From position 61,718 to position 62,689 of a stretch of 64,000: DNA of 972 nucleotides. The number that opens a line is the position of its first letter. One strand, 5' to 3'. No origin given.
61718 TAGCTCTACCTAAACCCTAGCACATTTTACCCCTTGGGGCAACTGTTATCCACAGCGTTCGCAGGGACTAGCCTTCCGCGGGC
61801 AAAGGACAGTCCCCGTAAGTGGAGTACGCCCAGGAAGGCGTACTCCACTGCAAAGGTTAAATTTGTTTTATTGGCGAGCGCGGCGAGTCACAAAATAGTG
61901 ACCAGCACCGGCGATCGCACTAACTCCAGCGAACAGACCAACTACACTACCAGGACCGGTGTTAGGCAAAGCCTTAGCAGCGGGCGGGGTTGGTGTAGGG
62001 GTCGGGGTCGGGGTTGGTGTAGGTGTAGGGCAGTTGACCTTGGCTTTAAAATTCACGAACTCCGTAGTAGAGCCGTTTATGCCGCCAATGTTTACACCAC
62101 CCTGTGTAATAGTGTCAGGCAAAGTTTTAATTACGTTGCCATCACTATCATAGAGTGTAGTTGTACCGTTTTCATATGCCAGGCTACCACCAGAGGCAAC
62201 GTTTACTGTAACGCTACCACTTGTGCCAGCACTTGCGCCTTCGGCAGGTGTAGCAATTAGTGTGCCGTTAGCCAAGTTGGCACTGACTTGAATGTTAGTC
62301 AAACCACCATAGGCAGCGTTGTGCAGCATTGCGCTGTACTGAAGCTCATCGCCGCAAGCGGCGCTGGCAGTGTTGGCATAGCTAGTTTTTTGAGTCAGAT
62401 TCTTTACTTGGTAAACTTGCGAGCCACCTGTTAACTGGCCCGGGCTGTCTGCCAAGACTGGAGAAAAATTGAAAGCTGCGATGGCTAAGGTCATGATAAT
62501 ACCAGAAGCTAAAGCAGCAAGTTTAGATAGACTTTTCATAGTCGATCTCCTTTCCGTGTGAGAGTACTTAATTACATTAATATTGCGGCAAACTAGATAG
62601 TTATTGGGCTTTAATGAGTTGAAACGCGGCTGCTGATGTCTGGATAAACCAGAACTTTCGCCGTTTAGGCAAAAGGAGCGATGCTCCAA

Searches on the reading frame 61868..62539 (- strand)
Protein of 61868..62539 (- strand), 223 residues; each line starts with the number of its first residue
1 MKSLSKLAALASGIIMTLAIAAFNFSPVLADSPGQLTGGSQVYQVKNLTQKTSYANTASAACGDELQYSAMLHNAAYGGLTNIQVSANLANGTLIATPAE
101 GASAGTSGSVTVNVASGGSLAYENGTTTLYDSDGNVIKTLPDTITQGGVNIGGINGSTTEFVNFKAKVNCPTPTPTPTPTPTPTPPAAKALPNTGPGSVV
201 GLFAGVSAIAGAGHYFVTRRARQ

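Call 7: search_protein_families(library=pfam, proteins=[window:61868-62539:-], max_evalue=1)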
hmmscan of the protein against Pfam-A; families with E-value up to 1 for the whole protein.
window:61868-62539:- (223 aa): 3 families
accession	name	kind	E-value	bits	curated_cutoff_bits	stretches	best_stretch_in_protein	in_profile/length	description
PF00746.26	Gram_pos_anchor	-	0.0065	16.8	20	1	185-220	3-39/43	LPXTG cell wall anchor motif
PF17669.6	DUF5529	-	0.065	13.5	25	1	122-196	20-87/185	Family of unknown function (DUF5529)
PF19106.5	DUF5793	-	0.17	12.5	25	1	96-139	102-147/157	Family of unknown function (DUF5793)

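Call 102: search_protein_families(library=ncbifam, proteins=[window:61868-62539:-], max_evalue=0.01)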
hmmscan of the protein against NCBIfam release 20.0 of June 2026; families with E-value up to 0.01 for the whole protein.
window:61868-62539:- (223 aa): 0 families
